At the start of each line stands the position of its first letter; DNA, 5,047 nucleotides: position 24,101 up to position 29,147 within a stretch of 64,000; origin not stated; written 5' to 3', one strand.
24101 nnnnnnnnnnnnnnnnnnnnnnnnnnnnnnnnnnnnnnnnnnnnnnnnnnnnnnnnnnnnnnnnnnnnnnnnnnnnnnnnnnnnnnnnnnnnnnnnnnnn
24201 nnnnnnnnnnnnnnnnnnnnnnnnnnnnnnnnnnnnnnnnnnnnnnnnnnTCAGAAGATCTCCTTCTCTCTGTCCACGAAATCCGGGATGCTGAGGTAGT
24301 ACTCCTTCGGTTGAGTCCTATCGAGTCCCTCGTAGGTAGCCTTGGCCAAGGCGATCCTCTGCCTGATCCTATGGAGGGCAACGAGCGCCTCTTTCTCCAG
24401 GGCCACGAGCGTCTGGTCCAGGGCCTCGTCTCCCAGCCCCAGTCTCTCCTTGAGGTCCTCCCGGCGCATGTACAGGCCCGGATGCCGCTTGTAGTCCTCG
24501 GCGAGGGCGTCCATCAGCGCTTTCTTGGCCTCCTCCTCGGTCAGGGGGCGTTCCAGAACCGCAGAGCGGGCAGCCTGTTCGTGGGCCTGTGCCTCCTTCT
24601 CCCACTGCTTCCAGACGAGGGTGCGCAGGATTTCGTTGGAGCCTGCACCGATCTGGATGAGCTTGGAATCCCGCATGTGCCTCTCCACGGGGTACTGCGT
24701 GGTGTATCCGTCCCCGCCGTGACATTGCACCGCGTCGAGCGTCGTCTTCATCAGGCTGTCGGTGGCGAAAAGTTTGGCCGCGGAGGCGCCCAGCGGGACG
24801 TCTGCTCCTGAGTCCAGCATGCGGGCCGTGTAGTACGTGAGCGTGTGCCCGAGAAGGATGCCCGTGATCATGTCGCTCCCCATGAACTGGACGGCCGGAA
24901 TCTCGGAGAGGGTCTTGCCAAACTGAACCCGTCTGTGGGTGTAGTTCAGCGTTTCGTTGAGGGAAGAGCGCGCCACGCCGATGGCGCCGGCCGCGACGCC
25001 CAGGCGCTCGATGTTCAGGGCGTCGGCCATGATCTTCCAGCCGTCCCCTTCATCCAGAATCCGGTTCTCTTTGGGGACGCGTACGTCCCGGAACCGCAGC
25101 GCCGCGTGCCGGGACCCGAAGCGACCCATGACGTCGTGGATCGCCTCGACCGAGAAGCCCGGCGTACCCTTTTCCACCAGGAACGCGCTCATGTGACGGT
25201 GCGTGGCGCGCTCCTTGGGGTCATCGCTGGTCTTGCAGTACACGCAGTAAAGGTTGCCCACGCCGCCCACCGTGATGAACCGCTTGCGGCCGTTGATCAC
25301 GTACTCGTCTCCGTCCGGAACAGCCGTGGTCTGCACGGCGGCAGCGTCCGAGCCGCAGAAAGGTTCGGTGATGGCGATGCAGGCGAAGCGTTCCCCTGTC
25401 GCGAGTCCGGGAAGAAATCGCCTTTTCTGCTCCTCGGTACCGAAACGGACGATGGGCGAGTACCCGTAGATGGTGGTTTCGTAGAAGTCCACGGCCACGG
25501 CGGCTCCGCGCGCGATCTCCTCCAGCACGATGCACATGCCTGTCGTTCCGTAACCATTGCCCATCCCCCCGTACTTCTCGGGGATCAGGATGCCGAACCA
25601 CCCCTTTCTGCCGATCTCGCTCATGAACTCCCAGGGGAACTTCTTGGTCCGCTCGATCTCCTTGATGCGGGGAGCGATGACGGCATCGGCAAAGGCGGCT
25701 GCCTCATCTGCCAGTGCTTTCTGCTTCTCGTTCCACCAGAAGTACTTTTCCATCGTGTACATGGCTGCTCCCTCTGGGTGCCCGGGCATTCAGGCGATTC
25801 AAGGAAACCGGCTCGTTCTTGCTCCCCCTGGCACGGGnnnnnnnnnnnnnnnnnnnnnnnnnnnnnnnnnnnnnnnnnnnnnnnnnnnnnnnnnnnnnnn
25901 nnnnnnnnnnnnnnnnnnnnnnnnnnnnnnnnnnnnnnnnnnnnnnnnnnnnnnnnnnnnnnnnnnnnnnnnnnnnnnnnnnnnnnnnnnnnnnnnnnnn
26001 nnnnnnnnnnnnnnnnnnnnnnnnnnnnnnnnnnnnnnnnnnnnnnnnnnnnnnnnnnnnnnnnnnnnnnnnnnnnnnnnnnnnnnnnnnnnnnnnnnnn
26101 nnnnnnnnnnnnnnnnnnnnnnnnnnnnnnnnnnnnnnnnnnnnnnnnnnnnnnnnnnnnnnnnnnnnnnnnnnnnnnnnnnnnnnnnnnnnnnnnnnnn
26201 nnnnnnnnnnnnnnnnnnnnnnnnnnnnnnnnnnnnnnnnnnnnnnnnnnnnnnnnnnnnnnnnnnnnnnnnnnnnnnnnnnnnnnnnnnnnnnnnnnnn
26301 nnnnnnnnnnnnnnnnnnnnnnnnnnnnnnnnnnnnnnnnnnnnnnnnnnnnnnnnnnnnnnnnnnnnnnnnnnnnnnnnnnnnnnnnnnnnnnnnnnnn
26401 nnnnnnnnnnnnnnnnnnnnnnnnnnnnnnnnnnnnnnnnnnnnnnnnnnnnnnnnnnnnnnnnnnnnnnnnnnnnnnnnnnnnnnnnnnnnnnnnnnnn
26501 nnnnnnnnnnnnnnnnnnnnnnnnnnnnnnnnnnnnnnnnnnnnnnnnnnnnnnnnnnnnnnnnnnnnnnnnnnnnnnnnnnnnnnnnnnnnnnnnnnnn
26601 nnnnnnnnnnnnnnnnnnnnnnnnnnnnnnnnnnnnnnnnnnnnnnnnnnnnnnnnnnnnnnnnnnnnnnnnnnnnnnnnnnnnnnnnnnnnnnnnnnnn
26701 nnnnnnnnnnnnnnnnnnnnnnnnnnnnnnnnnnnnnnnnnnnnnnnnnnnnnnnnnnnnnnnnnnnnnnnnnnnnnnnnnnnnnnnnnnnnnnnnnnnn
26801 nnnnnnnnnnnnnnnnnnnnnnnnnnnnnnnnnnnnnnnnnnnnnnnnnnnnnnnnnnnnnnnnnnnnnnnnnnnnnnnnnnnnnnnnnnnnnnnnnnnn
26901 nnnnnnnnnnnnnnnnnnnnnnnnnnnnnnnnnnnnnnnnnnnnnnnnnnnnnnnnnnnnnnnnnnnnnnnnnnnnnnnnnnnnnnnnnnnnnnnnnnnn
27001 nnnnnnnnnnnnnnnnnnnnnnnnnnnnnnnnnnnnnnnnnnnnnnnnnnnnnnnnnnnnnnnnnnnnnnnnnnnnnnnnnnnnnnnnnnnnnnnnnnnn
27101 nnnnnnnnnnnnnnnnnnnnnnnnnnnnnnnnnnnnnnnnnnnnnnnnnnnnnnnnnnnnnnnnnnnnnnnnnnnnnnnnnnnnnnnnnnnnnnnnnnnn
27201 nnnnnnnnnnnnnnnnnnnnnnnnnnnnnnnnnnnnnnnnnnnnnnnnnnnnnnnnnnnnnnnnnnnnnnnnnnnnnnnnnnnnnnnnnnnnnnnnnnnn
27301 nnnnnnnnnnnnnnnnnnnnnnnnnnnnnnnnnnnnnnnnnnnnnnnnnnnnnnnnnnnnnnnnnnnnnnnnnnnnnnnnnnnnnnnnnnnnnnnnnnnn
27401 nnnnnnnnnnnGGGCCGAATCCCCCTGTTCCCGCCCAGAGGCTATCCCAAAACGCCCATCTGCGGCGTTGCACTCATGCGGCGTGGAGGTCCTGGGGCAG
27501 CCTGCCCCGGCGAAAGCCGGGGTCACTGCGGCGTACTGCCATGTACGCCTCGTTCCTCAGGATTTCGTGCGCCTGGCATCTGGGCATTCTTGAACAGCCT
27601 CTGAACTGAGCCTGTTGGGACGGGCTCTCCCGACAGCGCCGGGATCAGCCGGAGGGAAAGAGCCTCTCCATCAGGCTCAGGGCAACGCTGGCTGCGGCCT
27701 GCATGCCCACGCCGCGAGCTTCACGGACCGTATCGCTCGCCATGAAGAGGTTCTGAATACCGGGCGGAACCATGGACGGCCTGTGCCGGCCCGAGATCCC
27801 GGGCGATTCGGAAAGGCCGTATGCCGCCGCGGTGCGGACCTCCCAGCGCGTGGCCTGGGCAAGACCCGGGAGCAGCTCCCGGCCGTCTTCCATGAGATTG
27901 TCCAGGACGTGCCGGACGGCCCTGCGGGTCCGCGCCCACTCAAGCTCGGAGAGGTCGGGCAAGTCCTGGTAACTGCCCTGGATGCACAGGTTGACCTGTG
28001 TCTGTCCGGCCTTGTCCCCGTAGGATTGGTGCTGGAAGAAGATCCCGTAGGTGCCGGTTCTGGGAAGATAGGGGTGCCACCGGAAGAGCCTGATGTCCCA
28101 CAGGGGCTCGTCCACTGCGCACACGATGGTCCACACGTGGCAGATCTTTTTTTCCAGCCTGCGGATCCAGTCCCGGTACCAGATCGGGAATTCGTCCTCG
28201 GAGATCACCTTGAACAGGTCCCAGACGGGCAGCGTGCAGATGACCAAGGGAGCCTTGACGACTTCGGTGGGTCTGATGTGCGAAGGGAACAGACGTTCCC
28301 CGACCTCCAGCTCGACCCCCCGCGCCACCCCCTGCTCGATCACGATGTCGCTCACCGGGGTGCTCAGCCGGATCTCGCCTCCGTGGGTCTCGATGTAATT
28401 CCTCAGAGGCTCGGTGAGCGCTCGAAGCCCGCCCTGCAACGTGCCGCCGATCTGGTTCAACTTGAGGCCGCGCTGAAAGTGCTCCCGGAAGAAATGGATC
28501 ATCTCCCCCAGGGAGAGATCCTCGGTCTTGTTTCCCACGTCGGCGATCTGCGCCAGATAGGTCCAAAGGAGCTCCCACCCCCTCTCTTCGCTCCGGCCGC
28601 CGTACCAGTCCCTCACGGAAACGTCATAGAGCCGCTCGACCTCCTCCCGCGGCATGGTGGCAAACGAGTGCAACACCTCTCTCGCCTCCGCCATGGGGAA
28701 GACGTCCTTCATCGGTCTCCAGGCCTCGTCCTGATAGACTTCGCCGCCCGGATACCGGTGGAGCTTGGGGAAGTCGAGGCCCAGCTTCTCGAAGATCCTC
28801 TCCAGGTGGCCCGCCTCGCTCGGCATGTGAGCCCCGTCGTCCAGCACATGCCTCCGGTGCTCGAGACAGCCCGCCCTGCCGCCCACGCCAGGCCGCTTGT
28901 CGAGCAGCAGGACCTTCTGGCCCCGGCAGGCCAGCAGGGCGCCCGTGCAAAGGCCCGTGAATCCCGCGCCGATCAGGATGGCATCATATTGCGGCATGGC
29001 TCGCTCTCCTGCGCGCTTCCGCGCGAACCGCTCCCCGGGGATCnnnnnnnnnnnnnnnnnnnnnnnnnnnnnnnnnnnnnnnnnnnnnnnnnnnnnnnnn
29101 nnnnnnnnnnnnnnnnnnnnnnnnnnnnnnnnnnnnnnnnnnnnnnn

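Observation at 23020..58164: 35-kb supercluster reads as an anaerobe-style catabolic island for a hydrophobic (isoprenoid-like) substrate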

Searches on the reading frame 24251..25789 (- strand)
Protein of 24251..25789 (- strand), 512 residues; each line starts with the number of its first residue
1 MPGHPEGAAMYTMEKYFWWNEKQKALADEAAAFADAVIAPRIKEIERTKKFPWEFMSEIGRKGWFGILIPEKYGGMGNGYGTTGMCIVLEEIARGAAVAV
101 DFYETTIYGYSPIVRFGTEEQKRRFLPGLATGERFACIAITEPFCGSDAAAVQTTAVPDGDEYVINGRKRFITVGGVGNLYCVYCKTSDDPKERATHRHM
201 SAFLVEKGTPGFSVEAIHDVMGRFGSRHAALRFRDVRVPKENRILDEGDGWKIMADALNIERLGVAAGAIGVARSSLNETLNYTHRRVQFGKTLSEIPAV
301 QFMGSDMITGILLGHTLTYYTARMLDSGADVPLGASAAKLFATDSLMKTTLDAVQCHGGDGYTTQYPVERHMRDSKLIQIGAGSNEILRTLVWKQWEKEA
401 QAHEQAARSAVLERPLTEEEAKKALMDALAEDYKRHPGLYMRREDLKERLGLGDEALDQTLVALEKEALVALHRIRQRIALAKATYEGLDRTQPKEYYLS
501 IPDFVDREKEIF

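Call 5: search_protein_families(library=pfam, proteins=[window:24251-25789:-])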
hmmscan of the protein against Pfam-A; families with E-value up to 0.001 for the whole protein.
window:24251-25789:- (512 aa): 4 families
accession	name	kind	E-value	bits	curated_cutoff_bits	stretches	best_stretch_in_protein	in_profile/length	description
PF00441.29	Acyl-CoA_dh_1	-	6.6e-39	133.9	22.4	1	248-394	1-147/150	Acyl-CoA dehydrogenase, C-terminal domain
PF02771.21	Acyl-CoA_dh_N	-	1.3e-31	109.7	22.9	1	20-133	1-113/113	Acyl-CoA dehydrogenase, N-terminal domain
PF02770.24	Acyl-CoA_dh_M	-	1.7e-23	83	33.3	1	137-236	1-97/97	Acyl-CoA dehydrogenase, middle domain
PF08028.16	Acyl-CoA_dh_2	-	1.1e-11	45.6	22.7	1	263-380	1-128/134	Acyl-CoA dehydrogenase, C-terminal domain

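Call 78: search_solved_structures(query=window:24251-25789:-, max_evalue=1e-30)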
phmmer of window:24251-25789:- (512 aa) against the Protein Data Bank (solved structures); distinct sequences matched with E-value up to 1e-30: 71 (the best 60 are shown).
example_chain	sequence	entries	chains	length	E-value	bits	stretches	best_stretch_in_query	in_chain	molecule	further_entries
5ol2_C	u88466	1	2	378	5.3e-83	282.5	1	22-392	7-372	Acyl-CoA dehydrogenase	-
5lnx_A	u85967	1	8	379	7.5e-81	275.4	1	31-394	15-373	Acyl-CoA dehydrogenase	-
4l1f_A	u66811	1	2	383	2.7e-80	273.5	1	20-392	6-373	Acyl-CoA dehydrogenase domain protein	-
1ukw_A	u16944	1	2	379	9.1e-75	255.3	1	19-392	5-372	acyl-CoA dehydrogenase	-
4u83_A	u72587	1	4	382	8e-73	248.9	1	21-392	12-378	Acyl-CoA dehydrogenase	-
4iv6_A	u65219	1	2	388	4.6e-69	236.5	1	29-395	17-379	Acyl-CoA dehydrogenase FadE3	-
1buc_A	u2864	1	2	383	1.1e-68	235.3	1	30-388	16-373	BUTYRYL-COA DEHYDROGENASE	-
1egc_A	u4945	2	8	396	1.4e-68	234.9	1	17-394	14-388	MEDIUM CHAIN ACYL-COA DEHYDROGENASE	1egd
3pfd_A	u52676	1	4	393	1.1e-67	231.9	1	17-392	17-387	Acyl-CoA dehydrogenase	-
1ege_A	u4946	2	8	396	1.3e-67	231.7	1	17-394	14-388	MEDIUM CHAIN ACYL-COA DEHYDROGENASE | Acyl-CoA dehydrogenase, medium-chain specific, mitochondrial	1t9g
4p13_A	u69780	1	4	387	1.3e-67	231.6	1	17-394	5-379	Medium-chain specific acyl-CoA dehydrogenase, mitochondrial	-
2a1t_A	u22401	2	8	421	1.7e-67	231.3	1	17-394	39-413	Acyl-CoA dehydrogenase, medium-chain specific, mitochondrial precursor | Medium-chain specific acyl-CoA dehydrogenase, mitochondrial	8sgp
4o5m_A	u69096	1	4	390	1.8e-67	231.3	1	17-398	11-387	Isovaleryl-CoA dehydrogenase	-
7szv_A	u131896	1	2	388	3e-67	230.5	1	24-392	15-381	Acyl-CoA dehydrogenase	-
8i4p_A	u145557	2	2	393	4.7e-67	229.8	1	20-404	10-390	Acyl-CoA dehydrogenase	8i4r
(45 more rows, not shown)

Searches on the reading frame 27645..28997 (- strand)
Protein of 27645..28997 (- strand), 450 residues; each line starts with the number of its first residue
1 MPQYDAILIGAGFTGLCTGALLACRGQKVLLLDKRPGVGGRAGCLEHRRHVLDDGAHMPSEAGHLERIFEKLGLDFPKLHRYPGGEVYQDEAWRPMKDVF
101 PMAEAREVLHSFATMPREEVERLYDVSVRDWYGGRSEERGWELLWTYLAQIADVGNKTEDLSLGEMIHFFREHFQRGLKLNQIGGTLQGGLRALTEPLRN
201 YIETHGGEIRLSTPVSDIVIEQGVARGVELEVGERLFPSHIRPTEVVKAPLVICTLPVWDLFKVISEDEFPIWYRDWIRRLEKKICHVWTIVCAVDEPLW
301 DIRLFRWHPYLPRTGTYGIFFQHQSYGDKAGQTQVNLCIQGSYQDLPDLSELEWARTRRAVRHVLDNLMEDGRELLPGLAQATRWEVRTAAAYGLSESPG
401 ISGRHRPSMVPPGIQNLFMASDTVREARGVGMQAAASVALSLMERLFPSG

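Call 5: search_protein_families(library=pfam, proteins=[window:27645-28997:-])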
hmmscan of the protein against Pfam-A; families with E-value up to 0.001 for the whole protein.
window:27645-28997:- (450 aa): 4 families
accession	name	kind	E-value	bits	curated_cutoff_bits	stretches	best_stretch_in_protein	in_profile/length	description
PF01593.30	Amino_oxidase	-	6.4e-16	59.1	19.8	1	13-435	1-431/443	Flavin containing amine oxidoreductase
PF13450.12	NAD_binding_8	-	8.9e-12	45.6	21.9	1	9-72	2-68/68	NAD(P)-binding Rossmann-like domain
PF01266.30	DAO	-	8e-10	39.2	27.9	1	5-134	1-137/353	FAD dependent oxidoreductase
PF00890.30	FAD_binding_2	-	9.3e-05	22.2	20.4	0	5-41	1-37/414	FAD binding domain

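Call 11: search_protein_families(library=ncbifam, max_evalue=0.001, proteins=[window:27645-28997:-])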
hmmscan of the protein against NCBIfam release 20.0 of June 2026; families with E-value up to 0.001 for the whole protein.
window:27645-28997:- (450 aa): 16 families
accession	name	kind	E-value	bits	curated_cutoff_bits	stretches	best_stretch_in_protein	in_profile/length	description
TIGR03467.1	HpnE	equivalog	3.5e-17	62.8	283.05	2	102-235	118-251/430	hydroxysqualene dehydroxylase HpnE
TIGR02733.1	desat_CrtD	equivalog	1.4e-16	60.3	549.7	2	6-94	4-96/492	C-3',4' desaturase CrtD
NF005560.0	PRK07233.1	equivalog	2.9e-13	49.4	252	1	8-235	5-242/435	hypothetical protein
TIGR02734.1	crtI_fam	subfamily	9.6e-13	47.6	238.1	1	6-75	1-70/504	phytoene desaturase family protein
NF045637.1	carotdesatCrtDProt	equivalog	1.3e-12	47.1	580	2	7-76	2-71/485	1-hydroxycarotenoid 3,4-desaturase CrtD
TIGR02730.1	carot_isom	equivalog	9.9e-12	44.4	586.9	1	4-58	1-55/493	carotenoid isomerase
NF045689.1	BCarotKetCrtO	equivalog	3.5e-10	39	1000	1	1-43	1-43/563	beta-carotene ketolase CrtO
NF058655.1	CrtID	equivalog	8e-09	34.8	640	1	7-59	2-54/478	bifunctional phytoene desaturase/3,4-desaturase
NF006130.0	PRK08274.1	equivalog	1.6e-05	23.9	369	0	3-36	5-38/467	FAD-dependent tricarballylate dehydrogenase TcuA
TIGR02732.1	zeta_caro_desat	equivalog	3.2e-05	23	622.15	0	8-49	4-45/474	9,9'-di-cis-zeta-carotene desaturase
TIGR01377.1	soxA_mon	subfamily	0.00015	20.7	479.65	1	4-34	1-31/381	amino oxidase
NF004789.0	PRK06134.1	subfamily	0.0004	19.1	747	0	4-41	13-50/581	FAD-dependent oxidoreductase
TIGR02731.1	phytoene_desat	equivalog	0.00045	19.1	569.4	0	177-265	201-280/453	15-cis-phytoene desaturase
NF053556.1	prodigi_MAP_PigB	equivalog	0.00052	18.5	850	1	3-75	154-227/659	prodigiosin MAP biosynthesis oxidoreductase PigB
TIGR00031.1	UDP-GALP_mutase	equivalog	0.0007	18.7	303.75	1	3-42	1-40/378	UDP-galactopyranose mutase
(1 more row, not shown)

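Call 22: search_solved_structures(query=window:27645-28997:-, max_evalue=0.001)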
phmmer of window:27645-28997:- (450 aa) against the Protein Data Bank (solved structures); distinct sequences matched with E-value up to 0.001: 14.
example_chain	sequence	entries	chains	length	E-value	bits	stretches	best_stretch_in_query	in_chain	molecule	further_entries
3nrn_A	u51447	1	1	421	2.7e-07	32.9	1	6-222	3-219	uncharacterized protein PF1083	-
3ka7_A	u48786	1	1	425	7.9e-06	28.1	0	182-229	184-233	Oxidoreductase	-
3hdq_A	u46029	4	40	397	9.4e-05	24.5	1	4-44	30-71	UDP-galactopyranose mutase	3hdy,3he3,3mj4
8p84_A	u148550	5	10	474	0.0001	24.4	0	3-57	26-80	Monoamine oxidase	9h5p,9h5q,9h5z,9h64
2bxr_A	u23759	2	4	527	0.00019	23.5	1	4-81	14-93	AMINE OXIDASE [FLAVIN-CONTAINING] A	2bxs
2z5x_A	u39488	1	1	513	0.00019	23.5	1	4-81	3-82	Amine oxidase [flavin-containing] A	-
2z5y_A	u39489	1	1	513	0.0002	23.4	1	4-80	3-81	Amine oxidase [flavin-containing] A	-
4dgk_A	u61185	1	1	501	0.00021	23.4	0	7-74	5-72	Phytoene dehydrogenase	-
1d5t_A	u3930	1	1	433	0.00027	23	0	3-45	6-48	GUANINE NUCLEOTIDE DISSOCIATION INHIBITOR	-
6cr0_A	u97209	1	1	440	0.00027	23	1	4-47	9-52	(S)-6-hydroxynicotine oxidase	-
1gnd_A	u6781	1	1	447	0.00029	22.9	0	3-45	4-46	GUANINE NUCLEOTIDE DISSOCIATION INHIBITOR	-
1lv0_A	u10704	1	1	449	0.00029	22.9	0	3-45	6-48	RAB GDP disossociation inhibitor alpha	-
3vqr_A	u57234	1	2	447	0.00039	22.5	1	1-137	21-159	Putative oxidoreductase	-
3axb_A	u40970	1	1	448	0.00039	22.5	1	1-137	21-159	Putative oxidoreductase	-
